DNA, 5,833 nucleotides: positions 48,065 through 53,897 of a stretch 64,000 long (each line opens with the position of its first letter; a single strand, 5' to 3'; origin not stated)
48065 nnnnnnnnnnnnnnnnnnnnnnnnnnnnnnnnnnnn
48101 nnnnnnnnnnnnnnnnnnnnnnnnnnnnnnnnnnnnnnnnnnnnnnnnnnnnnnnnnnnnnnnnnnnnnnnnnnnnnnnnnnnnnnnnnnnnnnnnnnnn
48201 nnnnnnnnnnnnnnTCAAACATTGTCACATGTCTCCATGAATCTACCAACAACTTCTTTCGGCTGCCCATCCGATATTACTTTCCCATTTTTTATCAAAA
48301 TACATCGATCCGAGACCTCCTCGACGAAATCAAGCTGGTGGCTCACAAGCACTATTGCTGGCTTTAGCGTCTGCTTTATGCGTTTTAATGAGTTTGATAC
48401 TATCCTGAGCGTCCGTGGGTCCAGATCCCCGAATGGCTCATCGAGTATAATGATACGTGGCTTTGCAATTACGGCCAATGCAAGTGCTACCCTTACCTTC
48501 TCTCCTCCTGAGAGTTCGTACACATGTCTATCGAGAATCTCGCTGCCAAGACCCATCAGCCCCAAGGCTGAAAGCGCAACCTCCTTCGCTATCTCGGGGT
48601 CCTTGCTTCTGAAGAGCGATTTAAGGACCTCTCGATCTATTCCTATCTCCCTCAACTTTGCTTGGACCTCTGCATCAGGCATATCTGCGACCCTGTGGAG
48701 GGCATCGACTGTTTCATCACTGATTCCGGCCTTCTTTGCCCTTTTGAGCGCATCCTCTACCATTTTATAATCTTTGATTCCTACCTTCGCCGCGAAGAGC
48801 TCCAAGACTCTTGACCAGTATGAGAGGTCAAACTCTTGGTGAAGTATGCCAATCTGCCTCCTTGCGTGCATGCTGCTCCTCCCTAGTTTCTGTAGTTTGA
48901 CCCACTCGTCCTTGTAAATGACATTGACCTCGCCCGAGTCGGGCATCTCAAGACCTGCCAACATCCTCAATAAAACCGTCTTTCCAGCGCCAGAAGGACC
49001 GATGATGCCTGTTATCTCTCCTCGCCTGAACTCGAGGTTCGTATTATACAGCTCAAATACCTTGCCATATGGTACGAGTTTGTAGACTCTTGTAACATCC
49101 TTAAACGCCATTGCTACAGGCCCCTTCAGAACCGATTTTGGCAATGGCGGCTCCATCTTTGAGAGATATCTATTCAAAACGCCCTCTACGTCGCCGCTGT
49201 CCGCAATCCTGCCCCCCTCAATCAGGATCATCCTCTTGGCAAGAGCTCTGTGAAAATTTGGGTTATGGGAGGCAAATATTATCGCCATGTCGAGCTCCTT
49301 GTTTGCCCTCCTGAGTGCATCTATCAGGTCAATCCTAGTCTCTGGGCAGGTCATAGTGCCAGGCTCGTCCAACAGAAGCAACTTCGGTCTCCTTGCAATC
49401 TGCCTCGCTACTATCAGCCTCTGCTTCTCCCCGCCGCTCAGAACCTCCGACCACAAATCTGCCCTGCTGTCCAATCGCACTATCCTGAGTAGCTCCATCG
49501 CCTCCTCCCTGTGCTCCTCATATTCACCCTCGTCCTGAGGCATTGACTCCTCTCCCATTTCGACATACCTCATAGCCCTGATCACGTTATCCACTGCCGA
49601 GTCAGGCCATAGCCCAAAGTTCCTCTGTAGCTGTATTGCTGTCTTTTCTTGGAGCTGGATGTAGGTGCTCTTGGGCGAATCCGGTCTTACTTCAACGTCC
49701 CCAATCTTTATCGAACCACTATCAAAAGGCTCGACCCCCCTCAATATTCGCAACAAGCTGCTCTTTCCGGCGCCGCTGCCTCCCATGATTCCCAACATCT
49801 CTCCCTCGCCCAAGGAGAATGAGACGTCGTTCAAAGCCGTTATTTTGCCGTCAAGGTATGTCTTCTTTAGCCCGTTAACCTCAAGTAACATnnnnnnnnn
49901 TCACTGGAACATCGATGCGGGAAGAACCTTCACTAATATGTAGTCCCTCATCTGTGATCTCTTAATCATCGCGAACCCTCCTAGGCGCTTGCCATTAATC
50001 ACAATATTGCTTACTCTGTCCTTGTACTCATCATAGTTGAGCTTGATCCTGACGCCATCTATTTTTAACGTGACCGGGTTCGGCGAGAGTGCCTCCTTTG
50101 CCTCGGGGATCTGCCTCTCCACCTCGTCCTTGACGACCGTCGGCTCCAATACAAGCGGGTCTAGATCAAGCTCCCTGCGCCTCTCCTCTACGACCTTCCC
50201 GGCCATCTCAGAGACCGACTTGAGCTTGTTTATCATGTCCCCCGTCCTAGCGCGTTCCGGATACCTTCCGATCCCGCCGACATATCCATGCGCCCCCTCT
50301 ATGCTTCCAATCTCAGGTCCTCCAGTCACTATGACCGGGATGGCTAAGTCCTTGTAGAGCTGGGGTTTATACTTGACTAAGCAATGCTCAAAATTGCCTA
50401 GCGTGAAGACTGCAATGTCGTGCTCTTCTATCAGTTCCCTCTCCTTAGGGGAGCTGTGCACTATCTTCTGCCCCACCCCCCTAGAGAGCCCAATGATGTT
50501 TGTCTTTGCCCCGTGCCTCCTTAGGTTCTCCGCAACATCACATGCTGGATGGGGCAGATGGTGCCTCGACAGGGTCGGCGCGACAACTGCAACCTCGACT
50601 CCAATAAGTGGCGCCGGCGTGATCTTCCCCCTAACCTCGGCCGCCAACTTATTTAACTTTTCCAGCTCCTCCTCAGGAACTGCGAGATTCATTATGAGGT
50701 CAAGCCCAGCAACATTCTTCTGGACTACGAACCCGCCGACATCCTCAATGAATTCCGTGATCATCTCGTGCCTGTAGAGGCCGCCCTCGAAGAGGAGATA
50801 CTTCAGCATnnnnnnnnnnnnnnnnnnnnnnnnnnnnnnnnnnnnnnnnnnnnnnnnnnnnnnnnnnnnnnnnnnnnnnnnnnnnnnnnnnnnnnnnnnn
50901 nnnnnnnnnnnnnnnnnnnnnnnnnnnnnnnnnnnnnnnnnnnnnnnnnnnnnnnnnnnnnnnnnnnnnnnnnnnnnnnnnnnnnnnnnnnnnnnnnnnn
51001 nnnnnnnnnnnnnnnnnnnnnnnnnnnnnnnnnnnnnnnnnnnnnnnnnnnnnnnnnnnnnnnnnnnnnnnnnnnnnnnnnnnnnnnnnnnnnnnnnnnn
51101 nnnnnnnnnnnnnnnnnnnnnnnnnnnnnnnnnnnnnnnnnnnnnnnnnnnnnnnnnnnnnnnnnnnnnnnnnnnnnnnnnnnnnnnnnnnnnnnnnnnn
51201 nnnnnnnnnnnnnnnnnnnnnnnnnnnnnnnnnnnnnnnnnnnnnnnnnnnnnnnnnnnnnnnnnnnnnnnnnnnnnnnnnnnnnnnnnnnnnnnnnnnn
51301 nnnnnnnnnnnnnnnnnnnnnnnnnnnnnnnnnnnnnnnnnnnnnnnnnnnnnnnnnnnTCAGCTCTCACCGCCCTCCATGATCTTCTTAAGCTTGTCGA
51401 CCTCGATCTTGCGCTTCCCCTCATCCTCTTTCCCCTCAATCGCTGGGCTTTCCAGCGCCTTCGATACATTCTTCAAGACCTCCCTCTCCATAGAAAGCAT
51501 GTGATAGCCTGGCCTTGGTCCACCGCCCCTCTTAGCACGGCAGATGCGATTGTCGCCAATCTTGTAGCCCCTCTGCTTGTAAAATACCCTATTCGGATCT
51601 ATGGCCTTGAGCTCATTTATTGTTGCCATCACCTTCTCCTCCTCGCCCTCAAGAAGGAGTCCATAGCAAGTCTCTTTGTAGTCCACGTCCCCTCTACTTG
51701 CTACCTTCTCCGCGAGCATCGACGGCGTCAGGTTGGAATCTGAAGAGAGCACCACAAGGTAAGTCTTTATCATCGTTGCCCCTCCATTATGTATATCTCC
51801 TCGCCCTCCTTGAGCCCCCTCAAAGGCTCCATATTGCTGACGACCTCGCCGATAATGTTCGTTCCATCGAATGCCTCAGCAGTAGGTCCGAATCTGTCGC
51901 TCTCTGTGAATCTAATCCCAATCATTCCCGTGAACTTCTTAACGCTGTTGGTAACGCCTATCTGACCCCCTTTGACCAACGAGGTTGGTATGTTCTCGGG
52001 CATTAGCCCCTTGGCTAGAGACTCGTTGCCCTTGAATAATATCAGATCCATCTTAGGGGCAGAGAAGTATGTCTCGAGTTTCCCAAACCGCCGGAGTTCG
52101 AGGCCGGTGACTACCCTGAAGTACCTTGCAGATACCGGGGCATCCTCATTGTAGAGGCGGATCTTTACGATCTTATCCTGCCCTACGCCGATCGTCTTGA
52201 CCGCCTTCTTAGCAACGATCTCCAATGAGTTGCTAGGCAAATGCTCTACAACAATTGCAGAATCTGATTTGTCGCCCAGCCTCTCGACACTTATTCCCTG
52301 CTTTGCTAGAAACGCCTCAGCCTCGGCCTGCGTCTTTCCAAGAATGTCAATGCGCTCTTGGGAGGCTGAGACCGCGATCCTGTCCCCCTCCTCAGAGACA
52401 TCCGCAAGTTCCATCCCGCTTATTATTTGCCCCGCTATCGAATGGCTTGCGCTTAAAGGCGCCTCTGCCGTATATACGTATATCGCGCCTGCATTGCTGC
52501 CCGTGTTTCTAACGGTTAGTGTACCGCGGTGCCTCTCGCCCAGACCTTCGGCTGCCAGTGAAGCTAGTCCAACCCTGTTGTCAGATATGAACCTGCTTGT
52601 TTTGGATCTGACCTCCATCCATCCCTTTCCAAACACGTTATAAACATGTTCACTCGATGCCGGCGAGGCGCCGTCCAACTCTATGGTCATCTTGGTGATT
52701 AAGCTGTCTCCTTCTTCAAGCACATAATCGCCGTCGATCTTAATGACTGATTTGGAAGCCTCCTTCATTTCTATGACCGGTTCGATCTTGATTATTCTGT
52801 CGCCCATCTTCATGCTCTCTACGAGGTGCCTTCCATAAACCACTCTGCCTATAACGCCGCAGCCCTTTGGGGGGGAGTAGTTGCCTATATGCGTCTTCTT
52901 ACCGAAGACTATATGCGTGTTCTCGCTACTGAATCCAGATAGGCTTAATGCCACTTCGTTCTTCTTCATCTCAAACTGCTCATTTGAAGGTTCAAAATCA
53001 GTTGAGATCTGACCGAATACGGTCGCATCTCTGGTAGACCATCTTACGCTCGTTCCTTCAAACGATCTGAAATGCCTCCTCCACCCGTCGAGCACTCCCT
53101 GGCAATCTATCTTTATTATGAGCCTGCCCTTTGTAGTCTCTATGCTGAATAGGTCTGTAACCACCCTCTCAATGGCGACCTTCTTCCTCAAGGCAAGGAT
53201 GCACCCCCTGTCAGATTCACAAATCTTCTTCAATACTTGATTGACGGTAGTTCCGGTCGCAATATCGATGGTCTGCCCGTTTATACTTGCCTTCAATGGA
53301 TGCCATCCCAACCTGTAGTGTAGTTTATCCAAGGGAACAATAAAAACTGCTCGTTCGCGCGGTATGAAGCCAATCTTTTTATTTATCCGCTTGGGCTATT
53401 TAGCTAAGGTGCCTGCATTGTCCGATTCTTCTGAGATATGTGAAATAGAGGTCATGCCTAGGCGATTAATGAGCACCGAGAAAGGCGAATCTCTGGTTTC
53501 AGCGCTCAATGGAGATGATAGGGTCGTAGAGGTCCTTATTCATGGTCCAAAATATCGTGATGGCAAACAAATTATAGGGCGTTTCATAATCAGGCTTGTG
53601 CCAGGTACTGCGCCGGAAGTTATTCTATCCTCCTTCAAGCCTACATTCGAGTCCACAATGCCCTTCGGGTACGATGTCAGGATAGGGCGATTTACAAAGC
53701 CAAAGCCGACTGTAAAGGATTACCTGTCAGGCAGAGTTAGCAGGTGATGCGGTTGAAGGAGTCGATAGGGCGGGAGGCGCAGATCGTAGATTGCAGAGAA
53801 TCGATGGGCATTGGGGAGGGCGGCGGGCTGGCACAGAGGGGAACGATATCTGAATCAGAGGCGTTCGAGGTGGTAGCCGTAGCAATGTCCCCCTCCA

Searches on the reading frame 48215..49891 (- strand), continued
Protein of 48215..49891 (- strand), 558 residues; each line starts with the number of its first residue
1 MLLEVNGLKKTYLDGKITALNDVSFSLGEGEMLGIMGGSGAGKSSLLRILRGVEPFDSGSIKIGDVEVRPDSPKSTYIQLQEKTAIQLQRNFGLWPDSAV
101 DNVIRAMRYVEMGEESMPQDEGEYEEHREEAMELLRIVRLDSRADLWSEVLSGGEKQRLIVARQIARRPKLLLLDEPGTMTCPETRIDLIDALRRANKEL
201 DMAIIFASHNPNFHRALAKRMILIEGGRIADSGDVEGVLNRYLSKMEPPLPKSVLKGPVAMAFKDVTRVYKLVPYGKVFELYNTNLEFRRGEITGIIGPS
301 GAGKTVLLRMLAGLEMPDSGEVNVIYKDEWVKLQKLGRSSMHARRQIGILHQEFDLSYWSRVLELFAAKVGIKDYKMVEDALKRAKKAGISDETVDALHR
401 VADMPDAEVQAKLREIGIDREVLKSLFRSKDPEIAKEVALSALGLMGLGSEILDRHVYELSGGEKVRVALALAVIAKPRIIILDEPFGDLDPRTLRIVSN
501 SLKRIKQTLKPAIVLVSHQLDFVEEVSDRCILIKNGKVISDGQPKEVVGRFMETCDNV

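Call 93: list_cluster_members(proteins=[P0388, P0389, P0390, P0392, P0393, P0395, P0396, P0397, P0398, P0399])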
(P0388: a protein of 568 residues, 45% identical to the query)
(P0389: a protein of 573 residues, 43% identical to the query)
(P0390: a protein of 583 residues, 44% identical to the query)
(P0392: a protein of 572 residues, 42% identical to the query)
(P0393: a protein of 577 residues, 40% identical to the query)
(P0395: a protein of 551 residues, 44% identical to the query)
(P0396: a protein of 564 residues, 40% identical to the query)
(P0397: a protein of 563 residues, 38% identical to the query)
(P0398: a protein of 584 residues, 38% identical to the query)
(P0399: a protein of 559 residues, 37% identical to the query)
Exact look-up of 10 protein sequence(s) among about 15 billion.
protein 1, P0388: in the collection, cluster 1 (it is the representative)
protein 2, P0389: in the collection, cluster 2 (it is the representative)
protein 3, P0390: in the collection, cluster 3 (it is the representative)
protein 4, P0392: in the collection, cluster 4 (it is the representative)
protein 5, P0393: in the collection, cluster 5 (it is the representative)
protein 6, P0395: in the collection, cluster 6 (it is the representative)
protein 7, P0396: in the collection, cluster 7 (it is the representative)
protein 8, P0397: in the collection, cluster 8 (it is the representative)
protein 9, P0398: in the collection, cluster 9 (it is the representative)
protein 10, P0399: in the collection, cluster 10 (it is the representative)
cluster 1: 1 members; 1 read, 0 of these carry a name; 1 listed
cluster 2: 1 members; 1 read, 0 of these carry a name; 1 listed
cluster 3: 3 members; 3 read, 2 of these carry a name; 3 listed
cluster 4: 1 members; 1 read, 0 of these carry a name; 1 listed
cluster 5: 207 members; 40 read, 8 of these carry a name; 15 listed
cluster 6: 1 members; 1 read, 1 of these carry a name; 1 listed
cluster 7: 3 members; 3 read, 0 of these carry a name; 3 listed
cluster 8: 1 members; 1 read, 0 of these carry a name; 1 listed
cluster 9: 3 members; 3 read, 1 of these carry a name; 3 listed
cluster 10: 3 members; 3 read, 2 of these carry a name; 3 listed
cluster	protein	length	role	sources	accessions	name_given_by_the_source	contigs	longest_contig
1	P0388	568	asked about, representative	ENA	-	-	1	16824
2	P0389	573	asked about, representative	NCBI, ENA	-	-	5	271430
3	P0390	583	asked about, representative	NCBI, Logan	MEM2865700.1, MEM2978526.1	MAG: ATP-binding cassette domain-containing protein [Candidatus Hadarchaeales archaeon]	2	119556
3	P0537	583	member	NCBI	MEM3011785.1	MAG: ATP-binding cassette domain-containing protein [Candidatus Hadarchaeales archaeon]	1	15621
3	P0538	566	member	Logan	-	-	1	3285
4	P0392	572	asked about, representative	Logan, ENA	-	-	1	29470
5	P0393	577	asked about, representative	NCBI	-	-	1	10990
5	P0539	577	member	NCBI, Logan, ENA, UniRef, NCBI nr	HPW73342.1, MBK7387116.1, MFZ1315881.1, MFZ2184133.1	MAG: ABC transporter ATP-binding protein [Methanothrix sp.] | ATP-binding cassette domain-containing protein n=2 Tax=Methanothrix sp. TaxID=90426 ... | ATP-binding cassette domain-containing protein [Methanothrix sp.]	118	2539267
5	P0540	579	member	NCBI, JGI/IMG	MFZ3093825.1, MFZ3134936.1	MAG: ATP-binding cassette domain-containing protein [Methanothrix sp.] | methyl coenzyme M reductase system subunit A2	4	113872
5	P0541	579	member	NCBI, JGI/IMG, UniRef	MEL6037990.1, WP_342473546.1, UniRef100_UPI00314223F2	MAG: ATP-binding cassette domain-containing protein [Methanothrix soehngenii] | methyl coenzyme M reductase system subunit A2 | ATP-binding cassette domain-containing protein n=1 Tax=Methanothrix soehngenii TaxID=2223 ...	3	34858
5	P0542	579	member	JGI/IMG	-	methyl coenzyme M reductase system subunit A2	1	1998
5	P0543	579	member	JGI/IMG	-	methyl coenzyme M reductase system subunit A2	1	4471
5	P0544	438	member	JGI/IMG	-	methyl coenzyme M reductase system subunit A2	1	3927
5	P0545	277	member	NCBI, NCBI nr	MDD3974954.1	MAG: ATP-binding cassette domain-containing protein, partial [Methanothrix soehngenii] | ATP-binding cassette domain-containing protein [Methanothrix soehngenii]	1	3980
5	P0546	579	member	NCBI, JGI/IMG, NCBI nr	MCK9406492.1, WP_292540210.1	MAG: ATP-binding cassette domain-containing protein [Methanothrix sp.] | methyl coenzyme M reductase system subunit A2 | ATP-binding cassette domain-containing protein [Methanothrix sp.]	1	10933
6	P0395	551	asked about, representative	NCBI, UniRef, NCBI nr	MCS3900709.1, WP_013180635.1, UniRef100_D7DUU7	ATP-binding cassette domain-containing protein [Methanococcus voltae] | ABC transporter related protein n=1 Tax=Methanococcus voltae (strain ATCC BAA-1334 / A3) ...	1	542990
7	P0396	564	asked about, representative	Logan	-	-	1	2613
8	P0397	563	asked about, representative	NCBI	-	-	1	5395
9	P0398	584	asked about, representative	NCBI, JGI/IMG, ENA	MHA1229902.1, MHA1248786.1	MAG: ATP-binding cassette domain-containing protein [Candidatus Helarchaeota archaeon]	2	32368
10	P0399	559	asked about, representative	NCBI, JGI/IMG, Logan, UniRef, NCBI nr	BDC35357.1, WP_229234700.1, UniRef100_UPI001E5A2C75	ATP-binding cassette domain-containing protein [Candidatus Methanoliparum sp. LAM-1] | ATP-binding cassette domain-containing protein n=1 Tax=Candidatus Methanoliparum sp. ...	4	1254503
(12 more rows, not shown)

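Call 94: find_encoding_contigs(protein=P0398, flank=10000, max_places=1)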
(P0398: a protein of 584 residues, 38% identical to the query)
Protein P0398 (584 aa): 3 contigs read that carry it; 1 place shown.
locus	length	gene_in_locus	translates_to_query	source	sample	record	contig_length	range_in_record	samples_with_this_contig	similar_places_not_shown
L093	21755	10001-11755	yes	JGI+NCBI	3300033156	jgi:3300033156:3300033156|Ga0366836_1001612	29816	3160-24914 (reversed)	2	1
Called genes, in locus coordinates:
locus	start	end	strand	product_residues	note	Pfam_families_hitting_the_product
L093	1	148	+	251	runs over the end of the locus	-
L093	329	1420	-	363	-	PF12797:Fer4_2 (faint), PF12837:Fer4_6 (faint), PF00037:Fer4 (weak), PF12838:Fer4_7 (weak), PF14697:Fer4_21, PF00037:Fer4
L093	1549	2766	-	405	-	PF07690:MFS_1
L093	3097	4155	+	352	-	PF01408:GFO_IDH_MocA, PF22725:GFO_IDH_MocA_C3, PF02894:GFO_IDH_MocA_C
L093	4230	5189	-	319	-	PF00753:Lactamase_B, PF19583:ODP (faint), PF23023:Anti-Pycsar_Apyc1, PF12706:Lactamase_B_2 (faint)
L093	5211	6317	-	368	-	-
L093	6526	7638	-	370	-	-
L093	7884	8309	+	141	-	PF13302:Acetyltransf_3, PF13420:Acetyltransf_4 (weak), PF00583:Acetyltransf_1, PF13673:Acetyltransf_10 (weak), PF13508:Acetyltransf_7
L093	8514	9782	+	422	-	-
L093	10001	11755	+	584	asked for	PF03193:RsgA_GTPase (faint), PF00005:ABC_tran, PF02463:SMC_N (faint), PF13558:SbcC_Walker_B (faint), PF00005:ABC_tran, PF13304:AAA_21 (weak)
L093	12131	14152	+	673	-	PF00501:AMP-binding, PF13193:AMP-binding_C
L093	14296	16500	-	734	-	PF01078:Mg_chelatase (faint), PF07728:AAA_5 (faint), PF17863:AAA_lid_2, PF26791:AAPxQ (weak), PF00092:VWA, PF13519:VWA_2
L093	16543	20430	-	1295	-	PF02514:CobN-Mg_chel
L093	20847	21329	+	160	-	-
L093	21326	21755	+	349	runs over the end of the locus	-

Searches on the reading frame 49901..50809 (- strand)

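Call 5: search_protein_families(library=ncbifam, proteins=[window:49901-50809:-], max_evalue=0.00001)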
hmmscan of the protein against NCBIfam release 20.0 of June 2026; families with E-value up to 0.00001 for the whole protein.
window:49901-50809:- (302 aa): 2 families
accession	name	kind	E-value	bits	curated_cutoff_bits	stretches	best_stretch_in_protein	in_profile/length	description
TIGR03274.1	methan_mark_7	hypoth_equivalog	1.2e-118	395.6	349.15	1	4-299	3-300/302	methanogenesis marker 7 protein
TIGR03264.1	met_CoM_red_C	equivalog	3.5e-07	29.9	213.5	1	71-162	33-134/194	methyl-coenzyme M reductase I operon protein C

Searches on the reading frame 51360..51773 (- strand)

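Call 5: search_protein_families(library=ncbifam, proteins=[window:51360-51773:-], max_evalue=0.00001)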
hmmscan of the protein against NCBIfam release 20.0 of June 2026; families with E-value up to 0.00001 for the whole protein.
window:51360-51773:- (137 aa): 1 family
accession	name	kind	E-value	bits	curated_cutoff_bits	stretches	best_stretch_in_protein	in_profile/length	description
TIGR03272.1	methan_mark_6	hypoth_equivalog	9.6e-39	132.2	125.95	1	7-133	1-129/132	methanogenesis marker 6 protein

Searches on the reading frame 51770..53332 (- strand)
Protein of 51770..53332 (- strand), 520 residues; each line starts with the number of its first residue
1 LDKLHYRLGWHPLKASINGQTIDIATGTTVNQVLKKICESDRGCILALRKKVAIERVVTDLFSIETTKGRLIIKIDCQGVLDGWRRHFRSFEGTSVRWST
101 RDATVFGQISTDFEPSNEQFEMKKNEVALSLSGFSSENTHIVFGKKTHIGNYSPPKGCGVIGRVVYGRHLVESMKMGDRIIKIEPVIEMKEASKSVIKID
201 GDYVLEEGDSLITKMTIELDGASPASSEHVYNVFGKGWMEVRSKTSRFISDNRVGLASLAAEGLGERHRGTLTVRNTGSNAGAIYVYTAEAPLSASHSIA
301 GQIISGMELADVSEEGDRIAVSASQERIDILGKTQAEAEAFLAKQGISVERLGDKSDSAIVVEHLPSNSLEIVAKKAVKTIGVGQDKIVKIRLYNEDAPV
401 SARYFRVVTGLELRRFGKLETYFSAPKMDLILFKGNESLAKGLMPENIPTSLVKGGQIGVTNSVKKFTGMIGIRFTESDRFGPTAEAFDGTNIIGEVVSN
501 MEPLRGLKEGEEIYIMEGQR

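Call 5: search_protein_families(library=ncbifam, proteins=[window:51770-53332:-], max_evalue=0.00001)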
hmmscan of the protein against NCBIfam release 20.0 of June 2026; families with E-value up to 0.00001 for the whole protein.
window:51770-53332:- (520 aa): 1 family
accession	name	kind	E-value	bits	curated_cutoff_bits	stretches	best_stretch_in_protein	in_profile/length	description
TIGR03268.1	methan_mark_3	equivalog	2.5e-150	501.5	234.45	1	16-517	2-503/503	methyl-coenzyme M reductase-associated protein Mmp3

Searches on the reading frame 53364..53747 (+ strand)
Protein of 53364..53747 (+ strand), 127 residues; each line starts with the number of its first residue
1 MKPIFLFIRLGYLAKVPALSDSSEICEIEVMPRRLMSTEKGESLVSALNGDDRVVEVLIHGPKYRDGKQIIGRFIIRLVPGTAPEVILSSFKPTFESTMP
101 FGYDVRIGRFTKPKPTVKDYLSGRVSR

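Call 60: search_protein_families(library=pfam, proteins=[window:53364-53747:+], max_evalue=0.001)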
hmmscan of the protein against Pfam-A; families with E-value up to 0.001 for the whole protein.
window:53364-53747:+ (127 aa): 1 family
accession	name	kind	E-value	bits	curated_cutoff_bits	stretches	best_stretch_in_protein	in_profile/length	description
PF02505.19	MCR_D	-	1.9e-10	41.1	25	1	72-121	74-119/142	Methyl-coenzyme M reductase operon protein D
